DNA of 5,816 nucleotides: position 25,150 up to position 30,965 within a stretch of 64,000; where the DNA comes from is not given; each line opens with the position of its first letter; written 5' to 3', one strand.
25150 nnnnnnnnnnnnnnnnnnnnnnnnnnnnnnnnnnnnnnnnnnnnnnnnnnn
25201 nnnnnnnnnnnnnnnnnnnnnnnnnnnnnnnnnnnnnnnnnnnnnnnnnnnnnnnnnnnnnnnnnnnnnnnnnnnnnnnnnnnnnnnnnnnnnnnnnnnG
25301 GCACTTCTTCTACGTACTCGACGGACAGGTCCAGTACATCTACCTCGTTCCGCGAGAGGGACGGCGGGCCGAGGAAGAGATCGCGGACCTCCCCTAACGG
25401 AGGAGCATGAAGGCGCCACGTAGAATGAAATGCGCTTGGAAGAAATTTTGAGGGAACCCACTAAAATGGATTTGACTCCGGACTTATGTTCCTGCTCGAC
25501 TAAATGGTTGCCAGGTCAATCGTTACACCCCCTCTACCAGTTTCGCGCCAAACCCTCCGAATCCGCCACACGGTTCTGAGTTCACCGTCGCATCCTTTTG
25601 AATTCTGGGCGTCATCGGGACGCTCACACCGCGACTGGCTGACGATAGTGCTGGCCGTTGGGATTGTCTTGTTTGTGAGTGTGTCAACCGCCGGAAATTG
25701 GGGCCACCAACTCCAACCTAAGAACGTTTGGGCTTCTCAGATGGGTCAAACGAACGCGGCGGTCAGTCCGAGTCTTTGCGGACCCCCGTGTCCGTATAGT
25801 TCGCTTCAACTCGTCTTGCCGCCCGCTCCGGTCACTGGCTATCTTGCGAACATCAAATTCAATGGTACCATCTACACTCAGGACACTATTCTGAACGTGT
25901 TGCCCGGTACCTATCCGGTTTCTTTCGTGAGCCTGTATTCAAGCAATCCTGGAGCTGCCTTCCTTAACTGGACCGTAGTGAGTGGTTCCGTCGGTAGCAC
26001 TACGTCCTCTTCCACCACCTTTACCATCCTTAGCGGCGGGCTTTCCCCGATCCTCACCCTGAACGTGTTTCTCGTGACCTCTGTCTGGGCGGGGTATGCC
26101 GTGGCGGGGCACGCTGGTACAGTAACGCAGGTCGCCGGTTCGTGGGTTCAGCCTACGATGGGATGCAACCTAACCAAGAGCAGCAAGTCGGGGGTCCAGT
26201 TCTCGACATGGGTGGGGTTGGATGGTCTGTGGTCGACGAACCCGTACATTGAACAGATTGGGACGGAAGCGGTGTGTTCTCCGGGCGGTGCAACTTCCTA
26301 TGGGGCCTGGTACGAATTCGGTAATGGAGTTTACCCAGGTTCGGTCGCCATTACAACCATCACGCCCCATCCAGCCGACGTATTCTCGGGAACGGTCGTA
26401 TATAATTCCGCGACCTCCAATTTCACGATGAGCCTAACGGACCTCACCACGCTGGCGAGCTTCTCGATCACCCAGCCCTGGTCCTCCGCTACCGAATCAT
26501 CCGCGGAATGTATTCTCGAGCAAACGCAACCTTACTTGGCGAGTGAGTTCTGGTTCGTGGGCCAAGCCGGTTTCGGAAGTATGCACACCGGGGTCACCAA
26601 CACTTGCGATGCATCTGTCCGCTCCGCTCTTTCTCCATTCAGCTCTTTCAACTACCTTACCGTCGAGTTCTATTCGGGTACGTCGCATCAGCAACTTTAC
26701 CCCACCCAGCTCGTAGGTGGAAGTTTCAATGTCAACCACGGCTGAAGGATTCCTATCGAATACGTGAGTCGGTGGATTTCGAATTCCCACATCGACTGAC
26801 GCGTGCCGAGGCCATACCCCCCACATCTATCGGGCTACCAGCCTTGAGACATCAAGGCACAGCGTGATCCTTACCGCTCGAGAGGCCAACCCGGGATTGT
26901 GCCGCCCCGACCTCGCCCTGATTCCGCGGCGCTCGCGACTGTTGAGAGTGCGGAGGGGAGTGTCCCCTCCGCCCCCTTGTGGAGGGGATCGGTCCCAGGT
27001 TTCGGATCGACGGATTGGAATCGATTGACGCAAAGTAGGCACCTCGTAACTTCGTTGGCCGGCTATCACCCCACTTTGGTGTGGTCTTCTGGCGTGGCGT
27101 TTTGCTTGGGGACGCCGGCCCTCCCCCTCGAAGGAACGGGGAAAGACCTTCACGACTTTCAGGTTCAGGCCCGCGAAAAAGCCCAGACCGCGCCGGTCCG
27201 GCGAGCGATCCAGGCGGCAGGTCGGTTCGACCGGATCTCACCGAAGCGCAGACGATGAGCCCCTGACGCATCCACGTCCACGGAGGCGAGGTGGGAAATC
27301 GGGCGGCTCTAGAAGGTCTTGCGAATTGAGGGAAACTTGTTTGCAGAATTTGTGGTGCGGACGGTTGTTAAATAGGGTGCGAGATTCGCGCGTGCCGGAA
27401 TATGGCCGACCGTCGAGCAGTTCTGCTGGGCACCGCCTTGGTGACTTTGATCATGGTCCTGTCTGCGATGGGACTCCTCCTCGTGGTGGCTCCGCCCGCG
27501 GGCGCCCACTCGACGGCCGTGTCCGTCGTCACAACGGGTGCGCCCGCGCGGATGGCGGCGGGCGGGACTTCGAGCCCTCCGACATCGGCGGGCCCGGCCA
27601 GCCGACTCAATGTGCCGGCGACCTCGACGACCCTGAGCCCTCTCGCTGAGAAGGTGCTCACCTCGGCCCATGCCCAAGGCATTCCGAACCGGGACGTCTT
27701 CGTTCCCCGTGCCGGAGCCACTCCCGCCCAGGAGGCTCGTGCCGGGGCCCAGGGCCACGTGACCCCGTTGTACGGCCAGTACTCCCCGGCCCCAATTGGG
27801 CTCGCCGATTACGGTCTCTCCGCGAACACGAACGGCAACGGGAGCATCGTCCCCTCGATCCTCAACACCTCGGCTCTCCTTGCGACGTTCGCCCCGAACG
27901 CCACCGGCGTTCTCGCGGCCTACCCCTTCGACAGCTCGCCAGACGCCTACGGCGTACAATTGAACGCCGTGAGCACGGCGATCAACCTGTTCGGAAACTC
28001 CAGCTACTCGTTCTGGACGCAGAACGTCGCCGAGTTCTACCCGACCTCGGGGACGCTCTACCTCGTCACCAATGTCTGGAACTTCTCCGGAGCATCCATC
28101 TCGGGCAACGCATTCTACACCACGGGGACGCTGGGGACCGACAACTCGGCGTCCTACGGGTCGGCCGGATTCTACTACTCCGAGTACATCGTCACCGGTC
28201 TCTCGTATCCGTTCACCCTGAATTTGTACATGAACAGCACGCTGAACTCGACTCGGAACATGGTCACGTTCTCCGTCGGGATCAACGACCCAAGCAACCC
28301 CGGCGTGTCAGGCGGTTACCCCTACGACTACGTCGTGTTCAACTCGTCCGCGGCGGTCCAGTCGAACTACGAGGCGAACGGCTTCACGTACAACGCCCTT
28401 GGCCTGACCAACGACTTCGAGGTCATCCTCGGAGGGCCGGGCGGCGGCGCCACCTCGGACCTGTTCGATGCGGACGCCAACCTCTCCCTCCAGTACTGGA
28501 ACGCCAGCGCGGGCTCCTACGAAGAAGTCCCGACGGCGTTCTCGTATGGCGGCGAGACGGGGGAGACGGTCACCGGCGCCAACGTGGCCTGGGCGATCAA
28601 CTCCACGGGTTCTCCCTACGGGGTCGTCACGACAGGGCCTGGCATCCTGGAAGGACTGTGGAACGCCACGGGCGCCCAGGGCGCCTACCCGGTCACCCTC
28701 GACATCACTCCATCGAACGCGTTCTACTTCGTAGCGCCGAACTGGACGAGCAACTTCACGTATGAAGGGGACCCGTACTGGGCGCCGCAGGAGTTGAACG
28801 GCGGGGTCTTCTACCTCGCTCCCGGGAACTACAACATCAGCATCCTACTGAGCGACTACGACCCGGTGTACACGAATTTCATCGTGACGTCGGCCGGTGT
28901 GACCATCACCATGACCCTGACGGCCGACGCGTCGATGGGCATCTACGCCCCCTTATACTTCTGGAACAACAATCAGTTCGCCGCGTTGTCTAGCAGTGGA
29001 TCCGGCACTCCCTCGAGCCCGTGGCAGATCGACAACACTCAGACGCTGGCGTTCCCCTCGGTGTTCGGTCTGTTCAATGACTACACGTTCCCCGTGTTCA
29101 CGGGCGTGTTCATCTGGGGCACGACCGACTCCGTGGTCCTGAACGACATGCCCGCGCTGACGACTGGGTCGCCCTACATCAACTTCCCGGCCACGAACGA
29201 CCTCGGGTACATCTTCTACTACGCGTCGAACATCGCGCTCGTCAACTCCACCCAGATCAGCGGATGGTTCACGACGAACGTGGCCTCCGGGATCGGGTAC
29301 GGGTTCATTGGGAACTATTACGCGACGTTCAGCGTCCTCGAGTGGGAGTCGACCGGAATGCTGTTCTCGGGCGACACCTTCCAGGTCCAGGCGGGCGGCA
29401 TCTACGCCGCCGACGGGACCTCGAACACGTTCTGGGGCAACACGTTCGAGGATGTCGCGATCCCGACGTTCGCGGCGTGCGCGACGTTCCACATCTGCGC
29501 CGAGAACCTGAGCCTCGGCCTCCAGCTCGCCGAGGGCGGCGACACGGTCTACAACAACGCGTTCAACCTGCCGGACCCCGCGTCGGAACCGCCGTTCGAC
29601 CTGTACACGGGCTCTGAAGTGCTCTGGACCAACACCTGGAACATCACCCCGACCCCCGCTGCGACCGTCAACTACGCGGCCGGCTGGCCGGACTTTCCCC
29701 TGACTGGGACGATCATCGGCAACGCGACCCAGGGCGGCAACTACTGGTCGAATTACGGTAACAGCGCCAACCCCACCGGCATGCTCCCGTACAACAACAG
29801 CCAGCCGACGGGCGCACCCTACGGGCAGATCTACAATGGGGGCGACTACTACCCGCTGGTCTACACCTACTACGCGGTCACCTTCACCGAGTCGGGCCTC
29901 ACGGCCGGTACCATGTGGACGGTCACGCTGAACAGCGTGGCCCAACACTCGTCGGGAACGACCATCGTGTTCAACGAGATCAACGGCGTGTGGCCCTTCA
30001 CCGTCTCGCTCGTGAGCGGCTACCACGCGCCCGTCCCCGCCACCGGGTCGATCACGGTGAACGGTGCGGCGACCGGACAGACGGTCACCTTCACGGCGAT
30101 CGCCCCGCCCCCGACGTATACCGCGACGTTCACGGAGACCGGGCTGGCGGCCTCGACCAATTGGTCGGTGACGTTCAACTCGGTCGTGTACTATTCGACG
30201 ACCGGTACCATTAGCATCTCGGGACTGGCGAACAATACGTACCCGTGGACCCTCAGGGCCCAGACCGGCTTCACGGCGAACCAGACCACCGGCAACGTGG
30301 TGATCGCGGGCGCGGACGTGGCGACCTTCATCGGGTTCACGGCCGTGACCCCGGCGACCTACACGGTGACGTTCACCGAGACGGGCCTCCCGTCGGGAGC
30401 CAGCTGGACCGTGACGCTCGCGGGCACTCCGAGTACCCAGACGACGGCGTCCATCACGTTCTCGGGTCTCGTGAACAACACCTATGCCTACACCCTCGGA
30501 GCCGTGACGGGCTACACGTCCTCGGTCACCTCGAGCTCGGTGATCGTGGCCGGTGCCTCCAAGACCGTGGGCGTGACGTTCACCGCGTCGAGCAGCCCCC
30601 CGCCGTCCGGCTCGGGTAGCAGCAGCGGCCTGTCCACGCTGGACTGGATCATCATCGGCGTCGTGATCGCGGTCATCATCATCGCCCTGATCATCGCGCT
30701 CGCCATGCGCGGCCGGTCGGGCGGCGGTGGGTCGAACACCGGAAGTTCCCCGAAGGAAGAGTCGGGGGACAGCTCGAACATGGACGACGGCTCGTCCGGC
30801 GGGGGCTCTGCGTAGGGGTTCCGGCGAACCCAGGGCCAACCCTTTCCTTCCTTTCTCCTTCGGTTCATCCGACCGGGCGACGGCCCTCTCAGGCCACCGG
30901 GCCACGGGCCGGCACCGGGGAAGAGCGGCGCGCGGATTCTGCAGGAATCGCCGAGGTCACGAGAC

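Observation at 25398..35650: Secreted acid-protease island: lower-G+C eqolisin (G1) gene followed by two paralogous thermopsin-like giant surface proteins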

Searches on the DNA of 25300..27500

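Call 25: search_rna_families(source=window, start=25300, end=27500, threshold=evalue, max_evalue=1)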
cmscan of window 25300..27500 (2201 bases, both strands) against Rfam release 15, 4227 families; matches with E-value up to 1: 1.
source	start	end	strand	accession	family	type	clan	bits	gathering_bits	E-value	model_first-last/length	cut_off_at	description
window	26936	27020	+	RF02937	Clostridiales-2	Gene; sRNA;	-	19.2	58.6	0.25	1-82/82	no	Clostridiales-2 RNA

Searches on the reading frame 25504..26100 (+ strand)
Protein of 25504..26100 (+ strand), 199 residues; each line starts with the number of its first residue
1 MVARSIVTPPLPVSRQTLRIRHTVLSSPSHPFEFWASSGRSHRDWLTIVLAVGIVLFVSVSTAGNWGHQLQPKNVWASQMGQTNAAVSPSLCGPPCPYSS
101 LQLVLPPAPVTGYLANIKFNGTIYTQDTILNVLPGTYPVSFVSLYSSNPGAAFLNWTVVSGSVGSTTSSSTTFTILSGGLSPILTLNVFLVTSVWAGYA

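Call 49: search_protein_families(library=pfam, proteins=[window:25504-26100:+], max_evalue=1)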
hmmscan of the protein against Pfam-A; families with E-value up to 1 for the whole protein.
window:25504-26100:+ (199 aa): 1 family
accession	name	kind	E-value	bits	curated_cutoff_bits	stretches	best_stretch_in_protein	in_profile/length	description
PF03552.20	Cellulose_synt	-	0.042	12.8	24.7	1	123-161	16-54/722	Cellulose synthase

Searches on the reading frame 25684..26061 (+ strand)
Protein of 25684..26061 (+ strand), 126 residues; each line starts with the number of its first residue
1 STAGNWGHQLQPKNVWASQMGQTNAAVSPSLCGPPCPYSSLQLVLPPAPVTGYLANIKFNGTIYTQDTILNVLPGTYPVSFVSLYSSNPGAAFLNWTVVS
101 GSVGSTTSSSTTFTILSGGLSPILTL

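Call 106: search_protein_families(library=pfam, proteins=[window:25684-26061:+], max_evalue=5)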
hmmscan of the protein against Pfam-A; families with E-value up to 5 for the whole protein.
window:25684-26061:+ (126 aa): 2 families
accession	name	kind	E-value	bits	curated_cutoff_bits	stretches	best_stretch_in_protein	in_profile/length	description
PF03552.20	Cellulose_synt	-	0.019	13.9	24.7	1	63-101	16-54/722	Cellulose synthase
PF18998.6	Flg_new_2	-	0.047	14.1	23.6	1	88-115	32-58/73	Divergent InlB B-repeat domain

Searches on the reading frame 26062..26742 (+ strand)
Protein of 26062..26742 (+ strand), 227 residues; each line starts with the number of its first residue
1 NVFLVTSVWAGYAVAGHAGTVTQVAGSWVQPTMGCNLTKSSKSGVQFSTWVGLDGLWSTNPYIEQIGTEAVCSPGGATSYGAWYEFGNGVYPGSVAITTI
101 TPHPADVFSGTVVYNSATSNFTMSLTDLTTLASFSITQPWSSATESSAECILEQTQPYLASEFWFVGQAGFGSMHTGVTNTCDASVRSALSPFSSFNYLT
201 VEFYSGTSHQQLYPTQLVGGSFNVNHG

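Call 113: find_related_loci(query=A7, collection=viral_contigs, flank=8000)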
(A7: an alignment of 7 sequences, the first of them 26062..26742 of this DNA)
Query A7 (227 aa) in viral_contigs; peptide patterns used: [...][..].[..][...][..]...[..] (x = any residue, [..] = any of these).
13 stretches matched a pattern, but none encodes a relative of the query by tblastn (E <= 1e-3).

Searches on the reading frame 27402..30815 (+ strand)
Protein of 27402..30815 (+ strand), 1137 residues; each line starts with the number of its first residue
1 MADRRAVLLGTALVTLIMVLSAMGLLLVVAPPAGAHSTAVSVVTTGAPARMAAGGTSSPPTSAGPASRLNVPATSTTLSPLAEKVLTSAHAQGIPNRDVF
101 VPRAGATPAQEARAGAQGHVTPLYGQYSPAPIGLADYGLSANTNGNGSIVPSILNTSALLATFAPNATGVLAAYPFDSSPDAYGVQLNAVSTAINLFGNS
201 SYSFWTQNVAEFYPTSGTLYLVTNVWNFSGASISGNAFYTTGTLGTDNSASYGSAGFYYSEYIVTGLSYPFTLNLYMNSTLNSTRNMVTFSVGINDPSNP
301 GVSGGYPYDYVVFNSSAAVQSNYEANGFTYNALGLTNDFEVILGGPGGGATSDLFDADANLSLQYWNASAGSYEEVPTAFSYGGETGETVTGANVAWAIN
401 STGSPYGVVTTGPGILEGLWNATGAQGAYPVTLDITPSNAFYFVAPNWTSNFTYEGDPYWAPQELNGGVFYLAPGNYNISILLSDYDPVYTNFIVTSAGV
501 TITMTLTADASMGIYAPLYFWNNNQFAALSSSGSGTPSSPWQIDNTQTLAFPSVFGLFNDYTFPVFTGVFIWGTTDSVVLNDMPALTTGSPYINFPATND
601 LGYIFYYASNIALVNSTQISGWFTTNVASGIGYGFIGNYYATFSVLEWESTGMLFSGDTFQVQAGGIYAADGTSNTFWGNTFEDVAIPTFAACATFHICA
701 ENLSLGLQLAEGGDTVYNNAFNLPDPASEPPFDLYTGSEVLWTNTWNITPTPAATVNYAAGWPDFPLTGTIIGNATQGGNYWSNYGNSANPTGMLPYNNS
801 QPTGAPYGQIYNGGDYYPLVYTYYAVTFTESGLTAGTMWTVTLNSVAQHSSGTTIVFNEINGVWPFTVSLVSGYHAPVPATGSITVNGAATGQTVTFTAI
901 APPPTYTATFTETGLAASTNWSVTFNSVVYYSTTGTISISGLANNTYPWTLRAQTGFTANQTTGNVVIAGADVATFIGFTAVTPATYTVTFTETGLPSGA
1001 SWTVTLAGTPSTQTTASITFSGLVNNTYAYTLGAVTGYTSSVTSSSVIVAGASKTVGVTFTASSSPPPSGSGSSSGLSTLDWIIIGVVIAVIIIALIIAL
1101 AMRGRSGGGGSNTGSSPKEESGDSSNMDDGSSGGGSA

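Call 6: search_protein_families(library=pfam, proteins=[window:27402-30815:+], max_evalue=0.1)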
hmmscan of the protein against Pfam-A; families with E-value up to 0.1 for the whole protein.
window:27402-30815:+ (1137 aa): 2 families
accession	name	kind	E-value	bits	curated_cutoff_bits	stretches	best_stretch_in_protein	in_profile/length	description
PF05317.16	Thermopsin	-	1.9e-42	146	25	1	121-392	6-255/256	Thermopsin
PF25184.1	YxzE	-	0.049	15.1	40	0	1087-1135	5-61/65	YxzE-like putative bacteriocin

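Call 7: search_protein_families(library=ncbifam, proteins=[window:27402-30815:+], max_evalue=0.1)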
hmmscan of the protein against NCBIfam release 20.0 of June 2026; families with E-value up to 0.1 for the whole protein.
window:27402-30815:+ (1137 aa): 0 families

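Call 11: find_encoding_contigs(protein=window:27402-30815:+, flank=10000, max_places=6)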
Protein window:27402-30815:+ (1137 aa): 5 contigs read that carry it; 4 places shown.
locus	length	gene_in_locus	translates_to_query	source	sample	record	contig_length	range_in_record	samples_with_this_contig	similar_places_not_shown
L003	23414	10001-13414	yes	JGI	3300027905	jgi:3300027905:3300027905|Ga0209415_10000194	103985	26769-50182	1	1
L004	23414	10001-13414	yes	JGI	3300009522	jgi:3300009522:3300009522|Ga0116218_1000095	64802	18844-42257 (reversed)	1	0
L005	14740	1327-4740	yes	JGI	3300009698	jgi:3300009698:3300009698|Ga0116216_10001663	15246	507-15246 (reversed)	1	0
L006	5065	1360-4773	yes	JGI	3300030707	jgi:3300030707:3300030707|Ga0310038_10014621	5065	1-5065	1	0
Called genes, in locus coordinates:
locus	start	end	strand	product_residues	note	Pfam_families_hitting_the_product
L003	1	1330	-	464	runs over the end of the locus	PF01523:PmbA_TldD_1st (weak), PF19290:PmbA_TldD_2nd (faint), PF19289:PmbA_TldD_3rd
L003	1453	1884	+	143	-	PF00903:Glyoxalase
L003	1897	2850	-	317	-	PF01063:Aminotran_4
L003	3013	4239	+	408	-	PF13384:HTH_23 (weak), PF13565:HTH_32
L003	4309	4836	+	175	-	-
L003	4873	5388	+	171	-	-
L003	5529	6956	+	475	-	-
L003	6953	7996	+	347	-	PF17231:DUF5305 (weak)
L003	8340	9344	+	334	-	PF01828:Peptidase_A4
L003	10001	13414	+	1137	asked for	PF05317:Thermopsin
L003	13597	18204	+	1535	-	PF05317:Thermopsin, PF13229:Beta_helix (faint), PF05048:NosD (faint)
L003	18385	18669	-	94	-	PF11746:DUF3303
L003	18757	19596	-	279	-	PF02567:PhzC-PhzF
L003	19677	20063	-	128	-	-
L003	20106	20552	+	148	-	PF10604:Polyketide_cyc2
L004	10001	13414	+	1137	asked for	PF05317:Thermopsin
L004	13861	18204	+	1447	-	PF05317:Thermopsin, PF13229:Beta_helix (faint), PF05048:NosD (faint)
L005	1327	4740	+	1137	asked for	PF05317:Thermopsin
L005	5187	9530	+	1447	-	PF05317:Thermopsin, PF13229:Beta_helix (faint), PF05048:NosD (faint)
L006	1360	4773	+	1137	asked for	PF05317:Thermopsin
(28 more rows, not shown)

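Call 42: find_related_loci(query=window:27402-30815:+, collection=genome_contigs, flank=10000)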
Query window:27402-30815:+ (1137 aa) in genome_contigs; peptide patterns used: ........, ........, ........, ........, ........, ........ (x = any residue, [..] = any of these).
49 stretches matched a pattern; 11 encode a relative of the query (tblastn E <= 1e-3); 11 distinct loci.
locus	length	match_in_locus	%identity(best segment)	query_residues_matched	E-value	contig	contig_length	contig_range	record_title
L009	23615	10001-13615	64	1-1137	0e+0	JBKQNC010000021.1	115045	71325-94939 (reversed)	MAG: Thermoplasmata archaeon isolate LASAr3G3H3I__bin_2 LASAr3G3H3I_000000184214, whole genome shotgun sequence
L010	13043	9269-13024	53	1-1107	0e+0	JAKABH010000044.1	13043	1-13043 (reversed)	MAG: Thermoplasmata archaeon isolate WH2.bin150 NODE_8657_length_13043_cov_16.140369, whole genome shotgun sequence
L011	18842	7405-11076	53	1-1063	0e+0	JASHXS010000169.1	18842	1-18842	MAG: Thermoplasmata archaeon isolate JOPF263 JOPF_AWAY_contig_1145564, whole genome shotgun sequence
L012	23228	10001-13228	72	1-1082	0e+0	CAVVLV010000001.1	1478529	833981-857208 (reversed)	MAG: uncultured Thermoplasmata archaeon isolate MFD09222.bin.2.62 genome assembly, contig: contig_54099, whole genome sh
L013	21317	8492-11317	32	34-983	3e-102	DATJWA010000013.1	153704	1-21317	MAG TPA_asm: Thermoplasmata archaeon isolate SMAG_U15087 k141_3187994, whole genome shotgun sequence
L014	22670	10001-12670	30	57-874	2e-73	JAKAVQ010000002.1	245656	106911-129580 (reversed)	MAG: Thermoplasmata archaeon isolate YP4.bin112 NODE_34_length_245656_cov_4.676531, whole genome shotgun sequence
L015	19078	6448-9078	32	80-977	7e-92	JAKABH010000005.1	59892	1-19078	MAG: Thermoplasmata archaeon isolate WH2.bin150 NODE_690_length_59892_cov_18.874626, whole genome shotgun sequence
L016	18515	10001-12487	35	53-1060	2e-118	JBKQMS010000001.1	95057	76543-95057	MAG: Thermoplasmata archaeon isolate LABRr1A1B1C__bin_68 LABRr1A1B1C_000000000852, whole genome shotgun sequence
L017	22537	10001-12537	30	98-874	5e-63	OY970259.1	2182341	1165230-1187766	MAG: uncultured Thermoplasmata archaeon isolate MFD00991.bin.2.14 genome assembly, chromosome: 1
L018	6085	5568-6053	40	84-252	7e-24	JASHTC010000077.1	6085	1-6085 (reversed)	MAG: Thermoplasmata archaeon isolate JOPF143 JOPF_A14C_contig_88586, whole genome shotgun sequence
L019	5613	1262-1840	25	706-926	3e-6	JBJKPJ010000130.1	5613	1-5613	MAG: Candidatus Bathyarchaeia archaeon isolate Bin_119 S1Ck127_2032209_flag_1_multi_6.0000_len_5613, whole genome shotgu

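Call 61: search_solved_structures(query=window:27402-30815:+, max_evalue=1)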
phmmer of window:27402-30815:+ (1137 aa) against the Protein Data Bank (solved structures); distinct sequences matched with E-value up to 1: 0.

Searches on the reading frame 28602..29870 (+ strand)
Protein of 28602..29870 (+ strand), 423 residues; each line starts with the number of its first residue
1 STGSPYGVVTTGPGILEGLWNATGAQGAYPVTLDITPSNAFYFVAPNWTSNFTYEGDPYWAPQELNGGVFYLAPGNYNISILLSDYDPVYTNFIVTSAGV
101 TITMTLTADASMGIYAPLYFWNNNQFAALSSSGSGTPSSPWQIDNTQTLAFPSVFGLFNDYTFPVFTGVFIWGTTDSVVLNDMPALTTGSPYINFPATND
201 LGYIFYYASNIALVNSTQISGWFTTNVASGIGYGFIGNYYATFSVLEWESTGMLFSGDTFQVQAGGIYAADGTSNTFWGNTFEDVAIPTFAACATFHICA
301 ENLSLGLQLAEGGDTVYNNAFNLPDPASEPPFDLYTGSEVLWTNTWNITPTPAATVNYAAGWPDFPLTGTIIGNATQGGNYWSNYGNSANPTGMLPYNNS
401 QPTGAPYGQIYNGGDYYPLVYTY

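Call 106: search_protein_families(library=pfam, proteins=[window:28602-29870:+], max_evalue=5)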
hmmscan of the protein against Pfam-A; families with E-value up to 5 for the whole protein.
window:28602-29870:+ (423 aa): 1 family
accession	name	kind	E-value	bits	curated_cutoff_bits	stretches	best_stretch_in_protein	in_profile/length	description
PF05048.19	NosD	-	1.7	8.4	23.6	0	243-385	106-210/212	Periplasmic copper-binding protein (NosD)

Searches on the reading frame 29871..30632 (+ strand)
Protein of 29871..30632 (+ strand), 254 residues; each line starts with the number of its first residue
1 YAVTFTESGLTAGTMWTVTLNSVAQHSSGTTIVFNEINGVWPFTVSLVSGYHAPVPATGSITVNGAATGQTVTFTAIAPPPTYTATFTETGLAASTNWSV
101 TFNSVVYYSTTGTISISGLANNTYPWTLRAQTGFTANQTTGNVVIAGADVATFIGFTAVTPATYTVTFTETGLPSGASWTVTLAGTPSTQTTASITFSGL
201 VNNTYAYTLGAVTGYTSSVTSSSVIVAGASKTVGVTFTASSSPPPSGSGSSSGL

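Call 106: search_protein_families(library=pfam, proteins=[window:29871-30632:+], max_evalue=5)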
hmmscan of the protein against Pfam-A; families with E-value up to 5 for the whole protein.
window:29871-30632:+ (254 aa): 2 families
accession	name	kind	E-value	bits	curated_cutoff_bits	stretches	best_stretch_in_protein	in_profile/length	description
PF06742.16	DUF1214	-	0.14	13.1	25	1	162-190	20-48/112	Protein of unknown function (DUF1214)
PF22352.2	K319L-like_PKD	-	0.59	10.6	27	1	179-221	33-79/84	K319L-like, PKD domain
